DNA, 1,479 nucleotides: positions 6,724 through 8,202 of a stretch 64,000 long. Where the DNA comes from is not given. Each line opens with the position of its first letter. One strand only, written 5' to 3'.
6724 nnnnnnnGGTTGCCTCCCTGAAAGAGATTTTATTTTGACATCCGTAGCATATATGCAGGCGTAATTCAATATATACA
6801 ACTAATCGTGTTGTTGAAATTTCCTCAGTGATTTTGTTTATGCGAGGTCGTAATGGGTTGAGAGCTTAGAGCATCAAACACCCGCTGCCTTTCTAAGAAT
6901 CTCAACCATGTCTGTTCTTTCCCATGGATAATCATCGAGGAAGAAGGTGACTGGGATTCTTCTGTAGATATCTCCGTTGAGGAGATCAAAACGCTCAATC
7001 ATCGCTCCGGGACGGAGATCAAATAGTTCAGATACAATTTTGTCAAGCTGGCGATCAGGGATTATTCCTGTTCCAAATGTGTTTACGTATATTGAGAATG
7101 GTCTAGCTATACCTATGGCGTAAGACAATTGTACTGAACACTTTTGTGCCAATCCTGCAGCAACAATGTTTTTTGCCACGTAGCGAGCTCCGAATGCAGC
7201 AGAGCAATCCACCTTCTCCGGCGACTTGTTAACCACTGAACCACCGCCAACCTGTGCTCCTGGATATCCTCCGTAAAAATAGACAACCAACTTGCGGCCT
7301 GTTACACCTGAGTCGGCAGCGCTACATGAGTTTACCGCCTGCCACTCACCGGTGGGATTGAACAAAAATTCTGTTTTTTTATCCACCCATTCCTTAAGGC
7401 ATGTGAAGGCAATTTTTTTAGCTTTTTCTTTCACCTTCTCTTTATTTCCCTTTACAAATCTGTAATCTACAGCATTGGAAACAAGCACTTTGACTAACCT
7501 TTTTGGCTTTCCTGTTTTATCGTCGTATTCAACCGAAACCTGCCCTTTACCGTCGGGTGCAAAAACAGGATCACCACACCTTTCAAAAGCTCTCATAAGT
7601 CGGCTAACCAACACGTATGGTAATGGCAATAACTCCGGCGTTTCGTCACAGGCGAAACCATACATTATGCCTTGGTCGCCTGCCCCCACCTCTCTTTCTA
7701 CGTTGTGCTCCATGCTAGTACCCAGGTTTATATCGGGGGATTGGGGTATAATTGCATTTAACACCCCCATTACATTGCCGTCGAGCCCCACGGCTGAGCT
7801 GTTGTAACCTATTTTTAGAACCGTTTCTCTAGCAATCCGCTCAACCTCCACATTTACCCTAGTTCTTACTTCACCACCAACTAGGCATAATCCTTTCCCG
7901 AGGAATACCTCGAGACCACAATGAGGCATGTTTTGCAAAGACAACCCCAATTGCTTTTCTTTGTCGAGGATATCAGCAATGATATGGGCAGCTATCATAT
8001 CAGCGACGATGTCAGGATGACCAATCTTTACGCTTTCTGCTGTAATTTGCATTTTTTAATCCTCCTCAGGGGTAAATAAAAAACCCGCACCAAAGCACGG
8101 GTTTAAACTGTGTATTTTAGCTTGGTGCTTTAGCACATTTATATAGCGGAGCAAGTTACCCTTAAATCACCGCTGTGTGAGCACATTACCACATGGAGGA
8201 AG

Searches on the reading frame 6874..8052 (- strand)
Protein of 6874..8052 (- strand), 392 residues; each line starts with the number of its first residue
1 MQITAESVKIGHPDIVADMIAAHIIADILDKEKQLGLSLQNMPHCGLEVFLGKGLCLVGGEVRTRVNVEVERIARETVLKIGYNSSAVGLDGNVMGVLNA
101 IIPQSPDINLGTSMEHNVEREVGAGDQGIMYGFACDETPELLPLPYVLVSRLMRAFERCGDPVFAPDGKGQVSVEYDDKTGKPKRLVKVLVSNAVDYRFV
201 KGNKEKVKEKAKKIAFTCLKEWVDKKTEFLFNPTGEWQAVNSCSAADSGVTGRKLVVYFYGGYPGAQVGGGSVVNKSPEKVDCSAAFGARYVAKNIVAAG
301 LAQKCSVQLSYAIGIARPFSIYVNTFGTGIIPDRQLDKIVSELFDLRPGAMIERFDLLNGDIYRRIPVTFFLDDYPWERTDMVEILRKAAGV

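Call 7: search_protein_families(library=pfam, proteins=[window:6874-8052:-])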
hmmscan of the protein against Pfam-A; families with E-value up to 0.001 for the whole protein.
window:6874-8052:- (392 aa): 3 families
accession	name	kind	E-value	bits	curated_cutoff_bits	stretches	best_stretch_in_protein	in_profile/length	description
PF02773.21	S-AdoMet_synt_C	-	3.6e-45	153.7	25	1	245-379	5-138/138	S-adenosylmethionine synthetase, C-terminal domain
PF02772.21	S-AdoMet_synt_M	-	5.5e-26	91.5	29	1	121-236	1-119/120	S-adenosylmethionine synthetase, central domain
PF00438.25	S-AdoMet_synt_N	-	4.6e-21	75.7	33.1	1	3-106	4-99/99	S-adenosylmethionine synthetase, N-terminal domain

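Call 8: find_homologous_proteins(query=window:6874-8052:-, max_evalue=1e-30)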
Query window:6874-8052:- (392 aa): 7978 proteins with E <= 1e-30 among 8000 candidates; the best 120 are listed.
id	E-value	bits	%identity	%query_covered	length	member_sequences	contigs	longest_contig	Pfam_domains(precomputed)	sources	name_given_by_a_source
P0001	8.2e-254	860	96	100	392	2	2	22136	PF00438.26,PF02772.22,PF02773.22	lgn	-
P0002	9.1e-222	754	83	100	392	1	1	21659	PF00438.26,PF02772.22,PF02773.22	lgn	-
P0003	4.0e-216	736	81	99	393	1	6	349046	PF00438.26,PF02772.22,PF02773.22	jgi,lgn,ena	jgi:S-adenosylmethionine synthetase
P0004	7.1e-216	735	81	99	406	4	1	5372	PF00438.26,PF02772.22,PF02773.22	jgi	-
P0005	9.2e-215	731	81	99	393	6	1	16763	PF00438.26,PF02772.22,PF02773.22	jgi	-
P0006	6.2e-213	725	79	99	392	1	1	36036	PF00438.26,PF02772.22,PF02773.22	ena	-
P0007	6.7e-213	725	78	99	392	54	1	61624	PF00438.26,PF02772.22,PF02773.22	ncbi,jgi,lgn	-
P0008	1.6e-211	720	78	99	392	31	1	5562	PF00438.26,PF02772.22,PF02773.22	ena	-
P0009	2.1e-211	720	78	99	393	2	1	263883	PF00438.26,PF02772.22,PF02773.22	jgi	-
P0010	8.3e-211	718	79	98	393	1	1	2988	PF00438.26,PF02772.22,PF02773.22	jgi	jgi:S-adenosylmethionine synthetase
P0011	2.1e-210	717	78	99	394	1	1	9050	PF00438.26,PF02772.22,PF02773.22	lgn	-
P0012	4.8e-210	716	78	99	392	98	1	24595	PF00438.26,PF02772.22,PF02773.22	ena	-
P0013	7.7e-210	715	78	99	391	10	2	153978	PF00438.26,PF02772.22,PF02773.22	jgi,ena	-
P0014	5.7e-209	712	77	98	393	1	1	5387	PF00438.26,PF02772.22,PF02773.22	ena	-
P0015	5.9e-209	712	77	98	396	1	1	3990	PF00438.26,PF02772.22,PF02773.22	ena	-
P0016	7.0e-209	712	79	99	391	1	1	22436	PF00438.26,PF02772.22,PF02773.22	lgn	-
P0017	8.4e-209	711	79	99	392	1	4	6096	PF00438.26,PF02772.22,PF02773.22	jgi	jgi:S-adenosylmethionine synthetase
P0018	1.8e-208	710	76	99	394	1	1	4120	PF00438.26,PF02772.22,PF02773.22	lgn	-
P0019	2.7e-208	710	78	100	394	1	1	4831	PF00438.26,PF02772.22,PF02773.22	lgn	-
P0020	4.1e-208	709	77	99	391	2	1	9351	PF00438.26,PF02772.22,PF02773.22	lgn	-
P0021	6.3e-208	709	78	99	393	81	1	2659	PF00438.26,PF02772.22,PF02773.22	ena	-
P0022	8.2e-208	708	77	99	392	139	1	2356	PF00438.26,PF02772.22,PF02773.22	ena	-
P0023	1.2e-207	708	78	99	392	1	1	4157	PF00438.26,PF02772.22,PF02773.22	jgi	jgi:S-adenosylmethionine synthetase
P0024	1.4e-207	707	78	99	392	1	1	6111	PF00438.26,PF02772.22,PF02773.22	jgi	jgi:S-adenosylmethionine synthetase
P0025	1.9e-207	707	78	99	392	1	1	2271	PF00438.26,PF02772.22,PF02773.22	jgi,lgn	jgi:S-adenosylmethionine synthetase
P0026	3.0e-207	706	78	99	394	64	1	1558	PF00438.26,PF02772.22,PF02773.22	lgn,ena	-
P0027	6.1e-207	705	77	99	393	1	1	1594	PF00438.26,PF02772.22,PF02773.22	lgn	-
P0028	6.3e-207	705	77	99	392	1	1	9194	PF00438.26,PF02772.22,PF02773.22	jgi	jgi:S-adenosylmethionine synthetase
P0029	6.9e-207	705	77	99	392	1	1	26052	PF00438.26,PF02772.22,PF02773.22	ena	-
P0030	7.0e-207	705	78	99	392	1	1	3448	PF00438.26,PF02772.22,PF02773.22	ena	-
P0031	7.2e-207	705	78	99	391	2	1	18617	PF00438.26,PF02772.22,PF02773.22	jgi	jgi:S-adenosylmethionine synthetase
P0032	7.9e-207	705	77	99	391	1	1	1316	PF00438.26,PF02772.22,PF02773.22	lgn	-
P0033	1.4e-206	704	78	99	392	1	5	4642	PF00438.26,PF02772.22,PF02773.22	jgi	jgi:S-adenosylmethionine synthetase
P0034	1.8e-206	704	76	99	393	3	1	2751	PF00438.26,PF02772.22,PF02773.22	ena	-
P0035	1.8e-206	704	78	99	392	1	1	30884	PF00438.26,PF02772.22,PF02773.22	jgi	jgi:S-adenosylmethionine synthetase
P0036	1.9e-206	704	78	99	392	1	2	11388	PF00438.26,PF02772.22,PF02773.22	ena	-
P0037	2.5e-206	703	77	100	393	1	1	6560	PF00438.26,PF02772.22,PF02773.22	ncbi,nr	ncbi:MAG: methionine adenosyltransferase [Deltaproteobacteria bacterium]|nr:methionine adenosyltrans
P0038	4.4e-206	703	75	99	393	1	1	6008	PF00438.26,PF02772.22,PF02773.22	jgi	-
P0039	4.9e-206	702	78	99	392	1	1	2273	PF00438.26,PF02772.22,PF02773.22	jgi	jgi:S-adenosylmethionine synthetase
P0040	5.1e-206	702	78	99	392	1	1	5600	PF00438.26,PF02772.22,PF02773.22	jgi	jgi:S-adenosylmethionine synthetase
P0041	6.8e-206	702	78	99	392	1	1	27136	PF00438.26,PF02772.22,PF02773.22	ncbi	-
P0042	1.1e-205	701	77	99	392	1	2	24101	PF00438.26,PF02772.22,PF02773.22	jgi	jgi:S-adenosylmethionine synthetase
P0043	1.2e-205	701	77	99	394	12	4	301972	PF00438.26,PF02772.22,PF02773.22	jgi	jgi:S-adenosylmethionine synthetase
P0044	1.5e-205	701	78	99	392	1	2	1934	PF00438.26,PF02772.22,PF02773.22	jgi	jgi:S-adenosylmethionine synthetase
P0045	1.8e-205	700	78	99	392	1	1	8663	PF00438.26,PF02772.22,PF02773.22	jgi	jgi:S-adenosylmethionine synthetase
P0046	2.6e-205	700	76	99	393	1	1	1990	PF00438.26,PF02772.22,PF02773.22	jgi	jgi:S-adenosylmethionine synthetase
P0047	2.6e-205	700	78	99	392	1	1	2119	PF00438.26,PF02772.22,PF02773.22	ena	-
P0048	4.4e-205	699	77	99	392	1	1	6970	PF00438.26,PF02772.22,PF02773.22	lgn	-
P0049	5.4e-205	699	77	100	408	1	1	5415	PF00438.26,PF02772.22,PF02773.22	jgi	jgi:S-adenosylmethionine synthetase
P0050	5.7e-205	699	77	99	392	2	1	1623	PF00438.26,PF02772.22,PF02773.22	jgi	jgi:S-adenosylmethionine synthetase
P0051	7.6e-205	698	77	99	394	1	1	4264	PF00438.26,PF02772.22,PF02773.22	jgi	jgi:S-adenosylmethionine synthetase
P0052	8.2e-205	698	76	99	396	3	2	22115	PF00438.26,PF02772.22,PF02773.22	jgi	jgi:S-adenosylmethionine synthetase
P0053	1.0e-204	698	75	100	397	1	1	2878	PF00438.26,PF02772.22,PF02773.22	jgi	-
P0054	1.2e-204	698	77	99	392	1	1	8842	PF00438.26,PF02772.22,PF02773.22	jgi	jgi:S-adenosylmethionine synthetase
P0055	1.3e-204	698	75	100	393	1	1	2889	PF00438.26,PF02772.22,PF02773.22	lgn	-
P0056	2.4e-204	697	77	99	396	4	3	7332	PF00438.26,PF02772.22,PF02773.22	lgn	-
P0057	3.0e-204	696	77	99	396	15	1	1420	PF00438.26,PF02772.22,PF02773.22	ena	-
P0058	3.8e-204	696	76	99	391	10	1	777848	PF00438.26,PF02772.22,PF02773.22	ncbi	ncbi:MAG: methionine adenosyltransferase [Smithellaceae bacterium]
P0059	4.2e-204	696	77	99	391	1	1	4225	PF00438.26,PF02772.22,PF02773.22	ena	-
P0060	5.7e-204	696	75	99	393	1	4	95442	PF00438.26,PF02772.22,PF02773.22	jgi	jgi:S-adenosylmethionine synthetase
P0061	1.4e-203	694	77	99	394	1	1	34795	PF00438.26,PF02772.22,PF02773.22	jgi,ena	-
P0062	1.5e-203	694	76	99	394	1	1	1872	PF00438.26,PF02772.22,PF02773.22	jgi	jgi:S-adenosylmethionine synthetase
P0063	1.6e-203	694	76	99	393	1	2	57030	PF00438.26,PF02772.22,PF02773.22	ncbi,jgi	-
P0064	1.7e-203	694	76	99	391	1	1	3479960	PF00438.26,PF02772.22,PF02773.22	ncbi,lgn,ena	-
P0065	1.7e-203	694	76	99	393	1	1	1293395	PF00438.26,PF02772.22,PF02773.22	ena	-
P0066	3.7e-203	693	76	100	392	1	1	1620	PF00438.26,PF02772.22,PF02773.22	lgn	-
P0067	5.6e-203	692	76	99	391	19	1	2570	PF00438.26,PF02772.22,PF02773.22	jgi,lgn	jgi:S-adenosylmethionine synthetase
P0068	5.7e-203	692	77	100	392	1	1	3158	PF00438.26,PF02772.22,PF02773.22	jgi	jgi:S-adenosylmethionine synthetase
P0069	5.8e-203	692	75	99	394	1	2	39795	PF00438.26,PF02772.22,PF02773.22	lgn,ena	-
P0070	8.2e-203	692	76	99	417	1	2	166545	PF00438.26,PF02772.22,PF02773.22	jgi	jgi:S-adenosylmethionine synthetase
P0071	8.2e-203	692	76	100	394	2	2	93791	PF00438.26,PF02772.22,PF02773.22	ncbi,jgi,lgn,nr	ncbi:MAG: S-adenosylmethionine synthase [Smithella sp. PtaU1.Bin162]|nr:MAG: S-adenosylmethionine sy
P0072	1.3e-202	691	76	99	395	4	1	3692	PF00438.26,PF02772.22,PF02773.22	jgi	-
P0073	1.7e-202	691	77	99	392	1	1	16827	PF00438.26,PF02772.22,PF02773.22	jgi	jgi:S-adenosylmethionine synthetase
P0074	3.4e-202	690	76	99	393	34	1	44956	PF00438.26,PF02772.22,PF02773.22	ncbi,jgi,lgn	-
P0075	4.3e-202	689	76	99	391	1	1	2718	PF00438.26,PF02772.22,PF02773.22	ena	-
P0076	4.6e-202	689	76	99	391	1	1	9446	PF00438.26,PF02772.22,PF02773.22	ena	-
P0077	5.2e-202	689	75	99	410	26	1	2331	PF00438.26,PF02772.22,PF02773.22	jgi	-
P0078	8.4e-202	688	74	100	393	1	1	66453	PF00438.26,PF02772.22,PF02773.22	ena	-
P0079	8.7e-202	688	75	99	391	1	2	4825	PF00438.26,PF02772.22,PF02773.22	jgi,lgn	jgi:S-adenosylmethionine synthetase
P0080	8.8e-202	688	76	99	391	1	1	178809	PF00438.26,PF02772.22,PF02773.22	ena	-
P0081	9.2e-202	688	75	99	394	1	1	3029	PF00438.26,PF02772.22,PF02773.22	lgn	-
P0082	1.1e-201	688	75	99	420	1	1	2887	PF00438.26,PF02772.22,PF02773.22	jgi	-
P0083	1.2e-201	688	75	99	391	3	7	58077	PF00438.26,PF02772.22,PF02773.22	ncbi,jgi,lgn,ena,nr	ncbi:MAG TPA: methionine adenosyltransferase [Smithellaceae bacterium]|nr:methionine adenosyltransfe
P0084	1.6e-201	687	75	99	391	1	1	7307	PF00438.26,PF02772.22,PF02773.22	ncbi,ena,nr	ncbi:MAG TPA: methionine adenosyltransferase [Smithellaceae bacterium]|nr:methionine adenosyltransfe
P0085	1.7e-201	687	75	99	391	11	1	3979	PF00438.26,PF02772.22,PF02773.22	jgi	-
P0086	1.8e-201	687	75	99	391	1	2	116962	PF00438.26,PF02772.22,PF02773.22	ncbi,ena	-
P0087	2.1e-201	687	74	99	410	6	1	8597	PF00438.26,PF02772.22,PF02773.22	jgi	jgi:S-adenosylmethionine synthetase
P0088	2.8e-201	687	74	99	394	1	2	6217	PF00438.26,PF02772.22,PF02773.22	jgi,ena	-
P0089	3.1e-201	687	75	99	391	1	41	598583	PF00438.26,PF02772.22,PF02773.22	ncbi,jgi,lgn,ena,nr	ncbi:MAG: methionine adenosyltransferase [Smithellaceae bacterium]|jgi:S-adenosylmethionine syntheta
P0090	3.2e-201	686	75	99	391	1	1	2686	PF00438.26,PF02772.22,PF02773.22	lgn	-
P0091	8.7e-201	685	75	99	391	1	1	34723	PF00438.26,PF02772.22,PF02773.22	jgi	jgi:S-adenosylmethionine synthetase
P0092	8.8e-201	685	74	100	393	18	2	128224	PF00438.26,PF02772.22,PF02773.22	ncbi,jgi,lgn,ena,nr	ncbi:MAG: methionine adenosyltransferase [Deltaproteobacteria bacterium HGW-Deltaproteobacteria-19]|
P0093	1.2e-200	685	75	99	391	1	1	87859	PF00438.26,PF02772.22,PF02773.22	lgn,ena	-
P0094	1.4e-200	684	76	99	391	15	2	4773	PF00438.26,PF02772.22,PF02773.22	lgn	-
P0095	2.1e-200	684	75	99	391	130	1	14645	PF00438.26,PF02772.22,PF02773.22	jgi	-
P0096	2.1e-200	684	75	100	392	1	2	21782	PF00438.26,PF02772.22,PF02773.22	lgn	-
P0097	5.5e-200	682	74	99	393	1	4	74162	PF00438.26,PF02772.22,PF02773.22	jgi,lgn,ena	jgi:S-adenosylmethionine synthetase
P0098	5.5e-200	682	74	99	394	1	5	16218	PF00438.26,PF02772.22,PF02773.22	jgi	jgi:S-adenosylmethionine synthetase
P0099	5.6e-200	682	74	100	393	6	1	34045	PF00438.26,PF02772.22,PF02773.22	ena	-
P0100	5.7e-200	682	75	99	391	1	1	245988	PF00438.26,PF02772.22,PF02773.22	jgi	-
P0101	5.8e-200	682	75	99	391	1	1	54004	PF00438.26,PF02772.22,PF02773.22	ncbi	-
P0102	5.8e-200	682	75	99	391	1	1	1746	PF00438.26,PF02772.22,PF02773.22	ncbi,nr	ncbi:MAG TPA: methionine adenosyltransferase [Smithellaceae bacterium]|nr:methionine adenosyltransfe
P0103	6.4e-200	682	75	99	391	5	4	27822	PF00438.26,PF02772.22,PF02773.22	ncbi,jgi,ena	-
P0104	7.8e-200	682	76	100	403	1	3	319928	PF00438.26,PF02772.22,PF02773.22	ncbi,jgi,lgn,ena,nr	ncbi:MAG: methionine adenosyltransferase domain-containing protein [Syntrophales bacterium]|jgi:S-ad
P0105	8.1e-200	682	74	99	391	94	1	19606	PF00438.26,PF02772.22,PF02773.22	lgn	-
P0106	1.1e-199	681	75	99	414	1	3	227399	PF00438.26,PF02772.22,PF02773.22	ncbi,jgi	jgi:S-adenosylmethionine synthetase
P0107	1.2e-199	681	75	99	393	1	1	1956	PF00438.26,PF02772.22,PF02773.22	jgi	-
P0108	1.2e-199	681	74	100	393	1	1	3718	PF00438.26,PF02772.22,PF02773.22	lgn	-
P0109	1.6e-199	681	75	100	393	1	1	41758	PF00438.26,PF02772.22,PF02773.22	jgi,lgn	-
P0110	1.6e-199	681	75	99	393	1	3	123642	PF00438.26,PF02772.22,PF02773.22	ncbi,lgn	-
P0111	1.7e-199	681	74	99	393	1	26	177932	PF00438.26,PF02772.22,PF02773.22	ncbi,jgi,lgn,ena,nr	ncbi:MAG TPA: methionine adenosyltransferase [Smithellaceae bacterium]|nr:methionine adenosyltransfe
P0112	1.7e-199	681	74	99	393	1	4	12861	PF00438.26,PF02772.22,PF02773.22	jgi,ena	-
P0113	2.1e-199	680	74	99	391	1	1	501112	PF00438.26,PF02772.22,PF02773.22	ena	-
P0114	2.2e-199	680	73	100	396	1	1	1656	PF00438.26,PF02772.22,PF02773.22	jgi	jgi:S-adenosylmethionine synthetase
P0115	2.3e-199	680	74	99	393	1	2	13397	PF00438.26,PF02772.22,PF02773.22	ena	-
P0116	2.3e-199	680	74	99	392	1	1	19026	PF00438.26,PF02772.22,PF02773.22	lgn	-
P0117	2.4e-199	680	75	99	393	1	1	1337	PF00438.26,PF02772.22,PF02773.22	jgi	-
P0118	2.6e-199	680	75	99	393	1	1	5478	PF00438.26,PF02772.22,PF02773.22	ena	-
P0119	3.2e-199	680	75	99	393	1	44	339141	PF00438.26,PF02772.22,PF02773.22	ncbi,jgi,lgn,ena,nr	ncbi:MAG: methionine adenosyltransferase [Smithellaceae bacterium]|jgi:S-adenosylmethionine syntheta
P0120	3.4e-199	680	74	99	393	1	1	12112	PF00438.26,PF02772.22,PF02773.22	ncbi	-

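Call 11: find_related_loci(query=A1, collection=genome_contigs, flank=2500)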
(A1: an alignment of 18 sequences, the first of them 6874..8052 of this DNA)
Query A1 (392 aa) in genome_contigs; peptide patterns used: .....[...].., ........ (x = any residue, [..] = any of these).
600 stretches matched a pattern (row limit reached: there are more); 598 encode a relative of the query (tblastn E <= 1e-3); the best 80 are kept; 80 distinct loci.
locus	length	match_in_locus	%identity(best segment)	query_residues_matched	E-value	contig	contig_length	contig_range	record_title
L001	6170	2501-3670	75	1-390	0e+0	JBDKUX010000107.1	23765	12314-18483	MAG: Smithella sp. isolate 8_bin.29 c_000001030386, whole genome shotgun sequence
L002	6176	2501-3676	70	1-392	0e+0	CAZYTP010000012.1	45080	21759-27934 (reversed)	MAG TPA_asm: uncultured Syntrophales bacterium isolate SRP178699_co2_308 genome assembly, contig: NODE_268_length_45080_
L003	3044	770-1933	68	1-387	0e+0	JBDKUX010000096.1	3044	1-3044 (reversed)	MAG: Smithella sp. isolate 8_bin.29 c_000000849701, whole genome shotgun sequence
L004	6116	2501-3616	43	4-382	6e-90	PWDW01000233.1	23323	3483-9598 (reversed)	MAG: Halanaerobiaceae bacterium isolate T1Sed10_99 T1-Sed10-C1687, whole genome shotgun sequence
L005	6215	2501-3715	42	3-390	6e-86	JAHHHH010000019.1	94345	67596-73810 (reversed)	MAG: Iphinoe sp. HA4291-MV1 scaffold_164_c1, whole genome shotgun sequence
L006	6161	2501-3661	43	4-389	7e-85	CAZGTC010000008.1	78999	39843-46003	MAG TPA_asm: uncultured bacterium isolate binchicken_co191_156 genome assembly, contig: NODE_333_length_78999_cov_20.113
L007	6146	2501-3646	41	4-389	2e-84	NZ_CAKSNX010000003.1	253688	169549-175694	MAG: uncultured Ruminococcus sp. isolate REFINED_METABAT215_TOP10_CONTIGS_1500_ASSEMBLY_K77_MERGED__Hadza_MoBio_hadza-I-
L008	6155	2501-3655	43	4-389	6e-84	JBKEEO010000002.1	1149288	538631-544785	MAG: Oscillospiraceae bacterium isolate UW_FK_CAPRO4_1 LacMBR1_d7_pb11, whole genome shotgun sequence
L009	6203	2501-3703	40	4-388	1e-83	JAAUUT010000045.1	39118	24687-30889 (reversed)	MAG: Candidatus Gracilibacteria bacterium isolate SU_1_2 NODE_120_length_39118_cov_4.212023, whole genome shotgun sequen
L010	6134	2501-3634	41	4-389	1e-83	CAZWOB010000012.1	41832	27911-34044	MAG TPA_asm: uncultured bacterium isolate binchicken_co334_43 genome assembly, contig: NODE_1424_length_41832_cov_14.139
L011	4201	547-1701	41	4-389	1e-83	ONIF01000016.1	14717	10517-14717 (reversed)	uncultured Clostridiales bacterium isolate RUG327 genome assembly, contig: scaffold_2047, whole genome shotgun sequence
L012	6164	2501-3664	41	4-392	3e-83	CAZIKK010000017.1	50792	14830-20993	MAG TPA_asm: uncultured Clostridia bacterium isolate SRP241341_co1_251 genome assembly, contig: NODE_820_length_50792_co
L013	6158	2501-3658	41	4-389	6e-83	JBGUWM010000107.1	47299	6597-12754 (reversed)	MAG: Acutalibacteraceae bacterium isolate ruminal_MAG_77 ruminal_MAG_77_contig_0107, whole genome shotgun sequence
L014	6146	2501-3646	42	4-391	9e-83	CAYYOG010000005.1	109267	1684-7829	MAG TPA_asm: uncultured Thermotogae bacterium isolate binchicken_co40_63 genome assembly, contig: NODE_218_length_109267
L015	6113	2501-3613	42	4-389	3e-82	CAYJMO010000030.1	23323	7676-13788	MAG TPA_asm: uncultured Oscillospiraceae bacterium isolate ERP123703_co5_276 genome assembly, contig: NODE_1085_length_2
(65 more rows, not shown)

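Call 45: find_encoding_contigs(protein=P0001, flank=1500, max_places=2)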
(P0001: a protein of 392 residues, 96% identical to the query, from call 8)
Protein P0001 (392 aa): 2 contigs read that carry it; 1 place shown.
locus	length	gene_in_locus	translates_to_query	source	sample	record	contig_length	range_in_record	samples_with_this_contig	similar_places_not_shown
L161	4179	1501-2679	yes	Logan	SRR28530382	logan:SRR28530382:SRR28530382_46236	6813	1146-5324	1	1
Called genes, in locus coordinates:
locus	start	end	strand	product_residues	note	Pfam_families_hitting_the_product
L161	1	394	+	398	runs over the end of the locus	PF00926:DHBP_synthase, PF00925:GTP_cyclohydro2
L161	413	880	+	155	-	PF00885:DMRL_synthase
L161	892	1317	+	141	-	PF01029:NusB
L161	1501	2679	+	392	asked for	PF00438:S-AdoMet_synt_N, PF02772:S-AdoMet_synt_M, PF02773:S-AdoMet_synt_C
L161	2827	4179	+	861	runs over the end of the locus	PF00133:tRNA-synt_1, PF01406:tRNA-synt_1e (faint), PF09334:tRNA-synt_1g, PF13603:tRNA-synt_1_2, PF00133:tRNA-synt_1, PF08264:Anticodon_1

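Call 46: find_encoding_contigs(protein=P0002, flank=1500, max_places=2)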
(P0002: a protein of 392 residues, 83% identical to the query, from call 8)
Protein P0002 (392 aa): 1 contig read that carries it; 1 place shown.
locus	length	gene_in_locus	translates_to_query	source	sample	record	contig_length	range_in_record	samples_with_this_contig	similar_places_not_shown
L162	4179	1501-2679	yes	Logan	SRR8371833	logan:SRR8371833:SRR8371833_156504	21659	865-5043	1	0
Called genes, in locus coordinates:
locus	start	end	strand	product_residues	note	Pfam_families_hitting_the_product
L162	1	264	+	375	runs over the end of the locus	?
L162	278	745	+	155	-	PF00885:DMRL_synthase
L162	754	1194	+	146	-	PF01029:NusB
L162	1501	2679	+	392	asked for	PF00438:S-AdoMet_synt_N, PF02772:S-AdoMet_synt_M, PF02773:S-AdoMet_synt_C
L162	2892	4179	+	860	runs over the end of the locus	PF00133:tRNA-synt_1, PF01406:tRNA-synt_1e (faint), PF09334:tRNA-synt_1g, PF13603:tRNA-synt_1_2, PF00133:tRNA-synt_1, PF08264:Anticodon_1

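Call 47: find_encoding_contigs(protein=P0064, flank=1500, max_places=2)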
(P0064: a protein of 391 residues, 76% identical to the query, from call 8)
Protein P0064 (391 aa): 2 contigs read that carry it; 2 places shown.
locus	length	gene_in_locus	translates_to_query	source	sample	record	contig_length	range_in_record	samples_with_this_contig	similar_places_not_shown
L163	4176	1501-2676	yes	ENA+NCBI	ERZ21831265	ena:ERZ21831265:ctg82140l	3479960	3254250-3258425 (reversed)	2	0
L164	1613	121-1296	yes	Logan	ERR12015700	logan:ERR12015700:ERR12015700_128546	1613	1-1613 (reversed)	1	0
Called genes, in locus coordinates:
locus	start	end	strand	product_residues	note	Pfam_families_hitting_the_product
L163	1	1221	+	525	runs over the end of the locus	PF01590:GAF, PF13185:GAF_2, PF01966:HD, PF13487:HD_5, PF01966:HD (weak)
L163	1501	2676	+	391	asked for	PF00438:S-AdoMet_synt_N, PF02772:S-AdoMet_synt_M, PF02773:S-AdoMet_synt_C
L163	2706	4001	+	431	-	PF00206:Lyase_1, PF10397:ADSL_C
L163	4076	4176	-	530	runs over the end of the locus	PF00890:FAD_binding_2, PF07992:Pyr_redox_2 (faint), PF02910:Succ_DH_flav_C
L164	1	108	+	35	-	?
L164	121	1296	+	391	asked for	PF00438:S-AdoMet_synt_N, PF02772:S-AdoMet_synt_M, PF02773:S-AdoMet_synt_C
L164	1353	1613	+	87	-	?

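Call 48: find_encoding_contigs(protein=P0104, flank=1500, max_places=2)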
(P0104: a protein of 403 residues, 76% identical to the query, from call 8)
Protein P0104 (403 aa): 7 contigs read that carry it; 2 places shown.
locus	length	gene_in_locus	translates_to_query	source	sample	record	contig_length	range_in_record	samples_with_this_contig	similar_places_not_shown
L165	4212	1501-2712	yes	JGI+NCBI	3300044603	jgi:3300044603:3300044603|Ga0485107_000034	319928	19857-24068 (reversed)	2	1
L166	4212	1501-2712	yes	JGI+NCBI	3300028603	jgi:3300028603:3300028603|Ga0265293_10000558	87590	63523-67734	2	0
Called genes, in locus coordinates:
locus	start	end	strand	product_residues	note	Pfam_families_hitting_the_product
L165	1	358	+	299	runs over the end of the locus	PF13701:DDE_Tnp_1_4 (weak)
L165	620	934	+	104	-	-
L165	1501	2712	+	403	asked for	PF00438:S-AdoMet_synt_N, PF02772:S-AdoMet_synt_M, PF02773:S-AdoMet_synt_C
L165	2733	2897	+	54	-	-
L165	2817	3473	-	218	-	-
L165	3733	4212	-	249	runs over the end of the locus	PF10498:IFT57 (weak)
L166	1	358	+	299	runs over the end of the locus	PF13701:DDE_Tnp_1_4 (weak)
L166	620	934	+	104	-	-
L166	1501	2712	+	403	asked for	PF00438:S-AdoMet_synt_N, PF02772:S-AdoMet_synt_M, PF02773:S-AdoMet_synt_C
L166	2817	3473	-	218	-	-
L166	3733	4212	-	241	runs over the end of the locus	PF10498:IFT57 (weak)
